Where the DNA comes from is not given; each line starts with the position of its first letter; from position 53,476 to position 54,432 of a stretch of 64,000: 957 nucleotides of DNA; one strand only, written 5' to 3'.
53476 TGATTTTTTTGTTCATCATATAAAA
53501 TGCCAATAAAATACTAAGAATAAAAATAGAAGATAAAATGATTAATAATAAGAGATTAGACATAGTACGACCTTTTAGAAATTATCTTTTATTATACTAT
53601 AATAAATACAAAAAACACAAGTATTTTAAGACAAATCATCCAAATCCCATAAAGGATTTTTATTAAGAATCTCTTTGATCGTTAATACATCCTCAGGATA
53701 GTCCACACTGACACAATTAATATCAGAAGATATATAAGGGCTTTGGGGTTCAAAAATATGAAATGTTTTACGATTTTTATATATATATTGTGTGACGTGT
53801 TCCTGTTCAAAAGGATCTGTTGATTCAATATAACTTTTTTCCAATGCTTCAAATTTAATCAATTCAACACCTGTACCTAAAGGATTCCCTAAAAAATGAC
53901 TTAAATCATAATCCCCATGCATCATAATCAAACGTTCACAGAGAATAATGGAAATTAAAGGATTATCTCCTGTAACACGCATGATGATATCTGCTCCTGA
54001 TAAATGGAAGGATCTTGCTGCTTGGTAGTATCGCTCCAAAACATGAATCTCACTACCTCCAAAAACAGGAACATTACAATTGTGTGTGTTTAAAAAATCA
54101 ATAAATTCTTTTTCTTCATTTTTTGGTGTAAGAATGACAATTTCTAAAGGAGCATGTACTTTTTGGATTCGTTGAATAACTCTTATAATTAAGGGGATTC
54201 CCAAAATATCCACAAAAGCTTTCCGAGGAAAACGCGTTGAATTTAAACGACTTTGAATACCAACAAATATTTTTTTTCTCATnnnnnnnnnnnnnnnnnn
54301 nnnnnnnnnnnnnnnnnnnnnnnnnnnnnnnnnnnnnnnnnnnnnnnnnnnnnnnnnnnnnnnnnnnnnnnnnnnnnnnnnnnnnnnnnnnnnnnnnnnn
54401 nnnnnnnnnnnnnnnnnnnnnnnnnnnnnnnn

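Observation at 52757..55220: Three-gene module: HEPN-like Rx4H protein coupled to an SpsF-like cytidylyltransferase, plus a membrane-anchored protein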

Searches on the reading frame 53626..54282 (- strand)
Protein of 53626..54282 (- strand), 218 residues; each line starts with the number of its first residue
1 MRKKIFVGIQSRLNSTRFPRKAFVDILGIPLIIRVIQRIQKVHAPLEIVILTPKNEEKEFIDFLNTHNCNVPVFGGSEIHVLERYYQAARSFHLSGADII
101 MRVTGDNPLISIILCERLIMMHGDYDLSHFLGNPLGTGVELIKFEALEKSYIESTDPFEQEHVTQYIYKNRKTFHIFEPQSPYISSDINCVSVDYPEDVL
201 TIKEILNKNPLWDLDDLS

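Call 3: search_protein_families(library=pfam, proteins=[window:53626-54282:-], max_evalue=1)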
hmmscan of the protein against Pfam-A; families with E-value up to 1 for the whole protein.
window:53626-54282:- (218 aa): 4 families
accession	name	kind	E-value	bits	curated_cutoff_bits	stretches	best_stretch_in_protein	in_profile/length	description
PF02348.25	CTP_transf_3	-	9.1e-22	78.4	22.6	1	9-175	4-170/217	Cytidylyltransferase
PF12804.13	NTP_transf_3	-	0.0015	19.2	27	1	15-119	14-108/160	MobA-like NTP transferase domain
PF01128.25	IspD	-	0.21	11.7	27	1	20-78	19-76/221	2-C-methyl-D-erythritol 4-phosphate cytidylyltransferase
PF22301.2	AUDH_beta_propeller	-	0.29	11.3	27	0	12-59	30-73/179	Aldos-2-ulose dehydratase, beta-propeller domain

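Call 4: search_protein_families(library=padloc, proteins=[window:53626-54282:-], max_evalue=1)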
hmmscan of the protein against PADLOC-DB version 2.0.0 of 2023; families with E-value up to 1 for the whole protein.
window:53626-54282:- (218 aa): 0 families

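Call 5: search_protein_families(library=ncbifam, proteins=[window:53626-54282:-], max_evalue=1)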
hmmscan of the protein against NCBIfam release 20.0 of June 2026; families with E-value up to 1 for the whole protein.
window:53626-54282:- (218 aa): 13 families
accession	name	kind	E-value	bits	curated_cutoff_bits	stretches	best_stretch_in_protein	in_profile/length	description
NF003952.0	PRK05450.1-5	subfamily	1.6e-16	60.2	193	1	4-119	2-113/250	3-deoxy-manno-octulosonate cytidylyltransferase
NF009905.0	PRK13368.1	subfamily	3.8e-14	52.6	255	1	4-119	2-111/243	3-deoxy-manno-octulosonate cytidylyltransferase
NF003950.0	PRK05450.1-3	subfamily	1.4e-11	44.2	234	1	7-121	5-116/248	3-deoxy-manno-octulosonate cytidylyltransferase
TIGR00466.1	kdsB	equivalog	2.2e-10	40.4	155.2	1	7-115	5-109/241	3-deoxy-manno-octulosonate cytidylyltransferase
NF003948.0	PRK05450.1-1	equivalog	7e-10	38.5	281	1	3-112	4-110/248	3-deoxy-manno-octulosonate cytidylyltransferase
NF041173.1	Sug_nt_acttase_Thmprot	equivalog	7.1e-05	21.9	600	1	18-171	20-169/405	bifunctional sugar-1-phosphate nucleotidylyltransferase/acetyltransferase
TIGR04321.1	spiroSPASM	subfamily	0.0004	19.2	250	1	28-176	21-173/510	spiro-SPASM protein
NF001457.0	PRK00317.1-3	equivalog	0.0013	18.3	164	1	15-63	12-61/200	molybdenum cofactor guanylyltransferase MobA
NF001186.0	PRK00155.2-3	equivalog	0.0031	17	253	1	10-72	15-75/224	2-C-methyl-D-erythritol 4-phosphate cytidylyltransferase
TIGR00453.1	ispD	equivalog_domain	0.0065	15.9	181.3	1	11-78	11-76/219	2-C-methyl-D-erythritol 4-phosphate cytidylyltransferase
NF009924.0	PRK13385.1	subfamily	0.01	15.4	342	1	7-69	9-70/230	2-C-methyl-D-erythritol 4-phosphate cytidylyltransferase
NF011056.0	PRK14489.1-1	equivalog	0.011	14.9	379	1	16-60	17-58/363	bifunctional molybdenum cofactor guanylyltransferase MobA/molybdopterin-guanine dinucleotide biosynthesis adaptor protein MobB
TIGR01173.1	glmU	equivalog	0.12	11.2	366.85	1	12-161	13-159/452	bifunctional UDP-N-acetylglucosamine diphosphorylase/glucosamine-1-phosphate N-acetyltransferase GlmU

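Call 35: search_solved_structures(query=window:53626-54282:-, max_evalue=0.001)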
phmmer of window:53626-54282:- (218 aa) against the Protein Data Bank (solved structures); distinct sequences matched with E-value up to 0.001: 10.
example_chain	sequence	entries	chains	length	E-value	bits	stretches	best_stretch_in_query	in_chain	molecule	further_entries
6oew_A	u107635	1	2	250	1.5e-14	57.1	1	4-206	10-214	Cytidylyltransferase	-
3tqd_A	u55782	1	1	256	3.2e-05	26.6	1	7-114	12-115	3-deoxy-manno-octulosonate cytidylyltransferase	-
3k8d_A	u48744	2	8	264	6.5e-05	25.6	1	7-115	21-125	3-deoxy-manno-octulosonate cytidylyltransferase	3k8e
1vh1_A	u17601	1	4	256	6.7e-05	25.6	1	7-115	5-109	3-deoxy-manno-octulosonate cytidylyltransferase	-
3jtj_A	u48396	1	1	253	0.00013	24.6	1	9-116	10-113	3-deoxy-manno-octulosonate cytidylyltransferase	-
4fcu_A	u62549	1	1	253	0.00021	23.9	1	8-119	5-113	3-deoxy-manno-octulosonate cytidylyltransferase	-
3pol_A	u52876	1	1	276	0.00022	23.9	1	7-119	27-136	3-deoxy-manno-octulosonate cytidylyltransferase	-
1vh3_A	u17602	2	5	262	0.00054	22.6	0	8-117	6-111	3-deoxy-manno-octulosonate cytidylyltransferase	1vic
3duv_A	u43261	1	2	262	0.00057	22.6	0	8-117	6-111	3-deoxy-manno-octulosonate cytidylyltransferase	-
8ees_A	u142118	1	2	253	0.00076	22.2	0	7-114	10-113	3-deoxy-manno-octulosonate cytidylyltransferase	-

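Call 68: find_homologous_proteins(query=window:53626-54282:-, max_evalue=1e-8)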
Query window:53626-54282:- (218 aa): 95 proteins with E <= 1e-8 among 186 candidates.
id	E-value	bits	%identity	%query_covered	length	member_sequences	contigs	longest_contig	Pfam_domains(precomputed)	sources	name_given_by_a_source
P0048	1.6e-134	464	94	100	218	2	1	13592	PF02348.26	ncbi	ncbi:MAG: cytidylyltransferase domain-containing protein [Brevinema sp.]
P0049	5.9e-93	328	67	99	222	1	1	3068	PF02348.26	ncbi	ncbi:MAG: cytidylyltransferase domain-containing protein [Brevinema sp.]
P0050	2.2e-87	310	63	99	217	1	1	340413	PF02348.26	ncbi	ncbi:MAG: cytidylyltransferase domain-containing protein [Brevinema sp.]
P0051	2.0e-78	281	62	98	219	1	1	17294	PF12804.14,PF02348.26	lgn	-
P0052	4.1e-69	250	58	99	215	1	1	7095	PF02348.26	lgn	-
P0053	1.1e-68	249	57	98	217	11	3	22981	PF12804.14,PF02348.26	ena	-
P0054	2.7e-66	241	52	98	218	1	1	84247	PF12804.14,PF02348.26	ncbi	ncbi:MAG: cytidylyltransferase domain-containing protein [Brevinema sp.]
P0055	1.4e-65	239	54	98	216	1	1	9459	PF12804.14,PF02348.26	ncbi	ncbi:MAG: cytidylyltransferase domain-containing protein [Brevinema sp.]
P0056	1.6e-65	239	55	97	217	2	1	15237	PF02348.26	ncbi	-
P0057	3.8e-65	237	55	98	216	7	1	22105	PF02348.26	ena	-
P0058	5.3e-63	230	53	98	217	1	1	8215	PF12804.14,PF02348.26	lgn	-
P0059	2.2e-62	228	54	98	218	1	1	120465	PF02348.26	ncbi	ncbi:MAG: cytidylyltransferase domain-containing protein [Brevinemataceae bacterium]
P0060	1.1e-60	223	52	97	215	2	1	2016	PF02348.26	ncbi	-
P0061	5.1e-60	221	50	97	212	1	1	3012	PF12804.14,PF02348.26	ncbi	-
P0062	5.2e-60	221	51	98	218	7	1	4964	PF02348.26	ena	-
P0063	2.5e-58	215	53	97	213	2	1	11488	PF12804.14,PF02348.26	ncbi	-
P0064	3.4e-57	211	48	100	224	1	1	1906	PF02348.26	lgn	-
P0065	4.1e-55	204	52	88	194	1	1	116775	PF02348.26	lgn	-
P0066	1.3e-52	196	46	99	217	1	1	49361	PF02348.26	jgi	-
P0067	4.1e-52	195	46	100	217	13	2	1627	PF02348.26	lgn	-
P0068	2.1e-51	192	48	97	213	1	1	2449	PF12804.14,PF02348.26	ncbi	-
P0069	5.5e-50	188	45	99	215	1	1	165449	PF02348.26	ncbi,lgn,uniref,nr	ncbi:spore coat polysaccharide biosynthesis protein SpsF [Brevinema andersonii]|uniref:Spore coat po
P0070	2.2e-47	179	44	99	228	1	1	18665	PF12804.14,PF02348.26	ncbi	ncbi:MAG: cytidylyltransferase domain-containing protein [Brevinema sp.]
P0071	1.3e-42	164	40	99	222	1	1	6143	PF02348.26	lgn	-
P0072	3.2e-41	159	43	96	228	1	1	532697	PF12804.14,PF02348.26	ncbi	ncbi:MAG: cytidylyltransferase domain-containing protein [Brevinema sp.]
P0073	3.7e-40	156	38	100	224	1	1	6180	PF02348.26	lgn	-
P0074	2.5e-32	130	36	100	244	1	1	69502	PF02348.26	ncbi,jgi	jgi:spore coat polysaccharide biosynthesis protein SpsF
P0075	5.8e-32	129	39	95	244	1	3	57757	PF02348.26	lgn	-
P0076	1.9e-31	127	40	95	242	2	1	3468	PF02348.26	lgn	-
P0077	2.2e-30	124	37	94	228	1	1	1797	PF02348.26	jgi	jgi:spore coat polysaccharide biosynthesis protein SpsF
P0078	4.0e-30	123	39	95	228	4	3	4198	PF02348.26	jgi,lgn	jgi:spore coat polysaccharide biosynthesis protein SpsF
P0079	7.9e-29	119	40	76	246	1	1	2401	PF02348.26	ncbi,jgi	jgi:spore coat polysaccharide biosynthesis protein SpsF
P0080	1.7e-28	117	38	79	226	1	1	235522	PF12804.14,PF02348.26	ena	-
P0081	3.2e-28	117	36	92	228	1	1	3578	PF12804.14,PF02348.26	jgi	jgi:spore coat polysaccharide biosynthesis protein SpsF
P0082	6.0e-28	116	38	82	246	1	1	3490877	PF02348.26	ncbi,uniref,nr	ncbi:glycosyltransferase family protein [Flavobacterium sp. K5-23]|uniref:glycosyltransferase family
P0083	8.7e-28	115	38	82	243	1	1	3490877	PF02348.26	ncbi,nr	ncbi:glycosyltransferase family protein [Flavobacterium sp. K5-23]|nr:glycosyltransferase family pro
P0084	3.3e-27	113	36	92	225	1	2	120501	PF12804.14,PF02348.26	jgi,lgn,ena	-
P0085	8.2e-27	112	38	92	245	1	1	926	PF02348.26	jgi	jgi:spore coat polysaccharide biosynthesis protein SpsF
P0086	1.2e-26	111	36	95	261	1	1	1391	PF12804.14,PF02348.26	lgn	-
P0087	1.3e-26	111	40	89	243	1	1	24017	PF02348.26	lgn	-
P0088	1.7e-26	111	36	91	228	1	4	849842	PF12804.14,PF02348.26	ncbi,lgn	-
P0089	7.0e-26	109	36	96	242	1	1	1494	PF02348.26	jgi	jgi:spore coat polysaccharide biosynthesis protein SpsF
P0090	1.1e-25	108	34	92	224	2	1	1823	PF12804.14,PF02348.26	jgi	jgi:spore coat polysaccharide biosynthesis protein SpsF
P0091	1.8e-25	108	36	93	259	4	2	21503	PF12804.14,PF02348.26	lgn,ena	-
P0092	2.0e-25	107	34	92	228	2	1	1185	PF12804.14,PF02348.26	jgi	jgi:spore coat polysaccharide biosynthesis protein SpsF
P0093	6.4e-25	106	36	91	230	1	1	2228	PF02348.26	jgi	jgi:spore coat polysaccharide biosynthesis protein SpsF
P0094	7.4e-25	106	34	91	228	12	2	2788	PF12804.14,PF02348.26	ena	-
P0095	1.5e-24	105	38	79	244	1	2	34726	PF02348.26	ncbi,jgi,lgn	jgi:spore coat polysaccharide biosynthesis protein SpsF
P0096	1.6e-23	101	36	91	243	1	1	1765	PF02348.26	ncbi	-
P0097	2.2e-23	101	37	95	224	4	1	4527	PF12804.14,PF02348.26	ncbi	-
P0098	2.8e-23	100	34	93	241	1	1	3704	PF12804.14,PF02348.26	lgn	-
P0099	3.6e-23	100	36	79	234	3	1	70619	PF02348.26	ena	-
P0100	4.1e-23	100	34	94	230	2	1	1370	PF02348.26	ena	-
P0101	1.6e-22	98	40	76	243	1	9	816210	PF02348.26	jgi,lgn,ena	-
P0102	2.8e-22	97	35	94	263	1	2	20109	PF12804.14,PF02348.26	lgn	-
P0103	3.4e-22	97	37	89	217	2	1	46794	PF02348.26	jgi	jgi:spore coat polysaccharide biosynthesis protein SpsF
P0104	5.0e-22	96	39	82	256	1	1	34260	PF12804.14,PF02348.26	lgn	-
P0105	5.6e-22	96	34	92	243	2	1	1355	PF12804.14,PF02348.26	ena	-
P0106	7.4e-22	96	34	93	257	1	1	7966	PF12804.14,PF02348.26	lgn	-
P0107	1.3e-21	95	37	79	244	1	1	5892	PF02348.26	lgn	-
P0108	2.8e-21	94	35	94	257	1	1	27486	PF12804.14,PF02348.26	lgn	-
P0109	4.7e-21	93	34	87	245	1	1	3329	PF02348.26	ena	-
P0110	5.0e-21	93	35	95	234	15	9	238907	PF12804.14,PF02348.26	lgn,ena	-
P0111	7.1e-21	93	35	93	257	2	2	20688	PF12804.14,PF02348.26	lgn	-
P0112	1.0e-20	92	32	92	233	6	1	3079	PF12804.14,PF02348.26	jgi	-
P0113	1.5e-20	92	34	94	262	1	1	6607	PF02348.26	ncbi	-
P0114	1.5e-20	92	36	94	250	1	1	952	PF02348.26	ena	-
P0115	1.8e-20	91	33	94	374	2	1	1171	PF02719.22,PF12804.14,PF02348.26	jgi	jgi:spore coat polysaccharide biosynthesis protein SpsF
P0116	3.3e-20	90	35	94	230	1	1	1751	PF02348.26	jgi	jgi:spore coat polysaccharide biosynthesis protein SpsF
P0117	4.4e-20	90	34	93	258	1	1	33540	PF12804.14,PF02348.26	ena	-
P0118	5.1e-20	90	37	80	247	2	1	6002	PF02348.26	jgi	-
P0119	5.9e-20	90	35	93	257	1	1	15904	PF12804.14,PF02348.26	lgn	-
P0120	1.1e-19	89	35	83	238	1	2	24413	PF02348.26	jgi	jgi:spore coat polysaccharide biosynthesis protein SpsF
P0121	1.4e-19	88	37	91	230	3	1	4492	PF02348.26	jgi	jgi:spore coat polysaccharide biosynthesis protein SpsF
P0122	1.4e-19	88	32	95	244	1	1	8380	PF12804.14,PF02348.26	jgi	jgi:spore coat polysaccharide biosynthesis protein SpsF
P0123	1.7e-19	88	33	91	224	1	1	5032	PF12804.14,PF02348.26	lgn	-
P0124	2.4e-19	88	32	96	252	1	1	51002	PF12804.14,PF02348.26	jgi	jgi:spore coat polysaccharide biosynthesis protein SpsF (cytidylyltransferase family)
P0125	3.2e-19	87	38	77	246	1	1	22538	PF12804.14,PF02348.26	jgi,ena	-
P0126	6.3e-19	86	35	90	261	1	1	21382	PF12804.14,PF02348.26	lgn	-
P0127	6.9e-19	86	35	93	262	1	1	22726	PF12804.14,PF02348.26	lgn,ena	-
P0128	3.4e-18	84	33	78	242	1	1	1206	PF12804.14,PF02348.26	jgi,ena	-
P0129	1.1e-17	82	36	77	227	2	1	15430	PF02348.26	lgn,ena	-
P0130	1.2e-17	82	34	98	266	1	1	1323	PF12804.14,PF02348.26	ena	-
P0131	1.4e-17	82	35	91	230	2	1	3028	PF12804.14,PF02348.26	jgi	jgi:spore coat polysaccharide biosynthesis protein SpsF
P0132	3.8e-17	80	37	79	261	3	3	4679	PF12804.14,PF02348.26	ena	-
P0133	1.6e-16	78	35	91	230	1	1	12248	PF02348.26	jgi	jgi:spore coat polysaccharide biosynthesis protein SpsF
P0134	9.0e-16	76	33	93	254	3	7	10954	PF02348.26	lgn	-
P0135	1.4e-14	72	28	94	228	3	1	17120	PF12804.14,PF02348.26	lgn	-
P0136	6.2e-14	70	30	94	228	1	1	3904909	PF12804.14,PF02348.26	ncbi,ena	-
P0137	1.6e-13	69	29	94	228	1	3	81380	PF02348.26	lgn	-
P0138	1.8e-13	68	34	83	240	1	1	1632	PF12804.14,PF02348.26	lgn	-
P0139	2.0e-13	68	29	98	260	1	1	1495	PF12804.14,PF02348.26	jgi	jgi:spore coat polysaccharide biosynthesis protein SpsF (cytidylyltransferase family)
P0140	1.3e-11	62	30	78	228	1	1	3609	PF12804.14,PF02348.26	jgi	jgi:spore coat polysaccharide biosynthesis protein SpsF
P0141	2.4e-11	61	27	91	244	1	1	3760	PF12804.14,PF02348.26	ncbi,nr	ncbi:MAG: acylneuraminate cytidylyltransferase [Deltaproteobacteria bacterium]|nr:MAG: acylneuramina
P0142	4.7e-9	54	29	96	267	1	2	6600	PF02348.26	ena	-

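Call 69: find_encoding_contigs(protein=P0069, flank=7000, max_places=2)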
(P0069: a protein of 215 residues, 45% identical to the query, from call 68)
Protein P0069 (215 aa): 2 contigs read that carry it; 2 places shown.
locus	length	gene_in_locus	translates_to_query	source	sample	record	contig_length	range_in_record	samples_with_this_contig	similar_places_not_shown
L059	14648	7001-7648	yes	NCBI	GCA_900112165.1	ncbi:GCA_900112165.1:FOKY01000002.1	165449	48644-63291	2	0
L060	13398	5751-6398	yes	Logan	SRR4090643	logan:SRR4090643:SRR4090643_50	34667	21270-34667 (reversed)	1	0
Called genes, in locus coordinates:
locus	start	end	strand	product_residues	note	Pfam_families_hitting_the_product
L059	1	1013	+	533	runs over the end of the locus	PF00270:DEAD, PF04851:ResIII, PF22590:Cas3-like_C_2 (faint), PF00271:Helicase_C, PF25399:DeaD_dimer, PF03880:DbpA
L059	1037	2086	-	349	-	-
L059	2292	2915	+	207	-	PF12796:Ank_2, PF13606:Ank_3 (faint), PF12796:Ank_2, PF13857:Ank_5, PF00023:Ank, PF13637:Ank_4 (weak)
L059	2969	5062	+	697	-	PF02092:tRNA_synt_2f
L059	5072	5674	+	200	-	PF02660:G3P_acyltransf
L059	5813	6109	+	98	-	-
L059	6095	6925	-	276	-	-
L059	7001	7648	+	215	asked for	PF02348:CTP_transf_3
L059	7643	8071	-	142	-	-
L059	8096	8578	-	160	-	-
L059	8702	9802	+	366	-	PF01926:MMR_HSR1, PF02421:FeoB_N, PF06071:YchF-GTPase_C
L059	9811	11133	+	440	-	PF07719:TPR_2 (faint), PF13174:TPR_6 (faint), PF13181:TPR_8 (faint), PF13424:TPR_12 (faint), PF13428:TPR_14 (faint), PF12895:ANAPC3, PF14559:TPR_19 (weak), PF13432:TPR_16 (weak), +2 more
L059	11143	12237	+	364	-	PF03033:Glyco_transf_28, PF04101:Glyco_tran_28_C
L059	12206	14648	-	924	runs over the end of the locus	PF09976:TPR_21 (faint), PF21545:T7SS_EccA1_N (faint), PF07719:TPR_2 (faint), PF13174:TPR_6 (faint), PF13181:TPR_8 (faint), PF13424:TPR_12 (faint), PF13428:TPR_14 (faint), PF13432:TPR_16 (faint), +6 more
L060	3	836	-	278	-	?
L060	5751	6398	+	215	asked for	PF02348:CTP_transf_3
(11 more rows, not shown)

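Call 77: find_encoding_contigs(protein=P0048, flank=7000, max_places=2)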
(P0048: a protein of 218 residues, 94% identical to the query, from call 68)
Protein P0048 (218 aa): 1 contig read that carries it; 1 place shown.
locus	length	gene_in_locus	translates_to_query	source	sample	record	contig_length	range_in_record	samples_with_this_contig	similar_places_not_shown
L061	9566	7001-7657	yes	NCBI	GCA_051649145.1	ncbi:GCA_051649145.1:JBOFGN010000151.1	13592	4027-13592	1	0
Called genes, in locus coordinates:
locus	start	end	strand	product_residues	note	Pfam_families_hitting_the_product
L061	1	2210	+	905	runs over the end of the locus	PF25062:ARM_TT21_N (faint), PF07719:TPR_2 (faint), PF09976:TPR_21 (faint), PF12895:ANAPC3 (faint), PF13181:TPR_8 (faint), PF13432:TPR_16 (faint), PF13525:YfiO (faint), PF14559:TPR_19 (faint), +5 more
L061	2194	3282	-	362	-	PF03033:Glyco_transf_28, PF04101:Glyco_tran_28_C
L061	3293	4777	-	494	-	PF07719:TPR_2 (faint), PF13424:TPR_12 (faint), PF13428:TPR_14 (faint), PF25068:ARM_TT21_4th (faint), PF13174:TPR_6 (faint), PF12895:ANAPC3 (weak), PF14559:TPR_19 (weak)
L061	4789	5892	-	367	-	PF01926:MMR_HSR1, PF02421:FeoB_N, PF06071:YchF-GTPase_C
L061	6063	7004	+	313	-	-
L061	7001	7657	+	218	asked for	PF02348:CTP_transf_3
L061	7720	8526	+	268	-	-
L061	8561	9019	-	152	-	-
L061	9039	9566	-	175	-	PF02660:G3P_acyltransf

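Call 79: find_encoding_contigs(protein=P0073, flank=6000, max_places=2)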
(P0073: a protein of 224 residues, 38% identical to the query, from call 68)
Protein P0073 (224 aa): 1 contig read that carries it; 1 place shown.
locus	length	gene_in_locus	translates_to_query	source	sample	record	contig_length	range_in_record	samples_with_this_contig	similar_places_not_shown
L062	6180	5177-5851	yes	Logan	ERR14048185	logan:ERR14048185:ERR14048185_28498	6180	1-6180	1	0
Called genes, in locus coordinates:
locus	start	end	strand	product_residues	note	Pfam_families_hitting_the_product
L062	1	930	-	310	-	?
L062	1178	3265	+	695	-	PF02092:tRNA_synt_2f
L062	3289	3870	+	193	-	PF02660:G3P_acyltransf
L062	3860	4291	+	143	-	-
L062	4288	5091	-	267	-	-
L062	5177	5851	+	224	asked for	PF02348:CTP_transf_3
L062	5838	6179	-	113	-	?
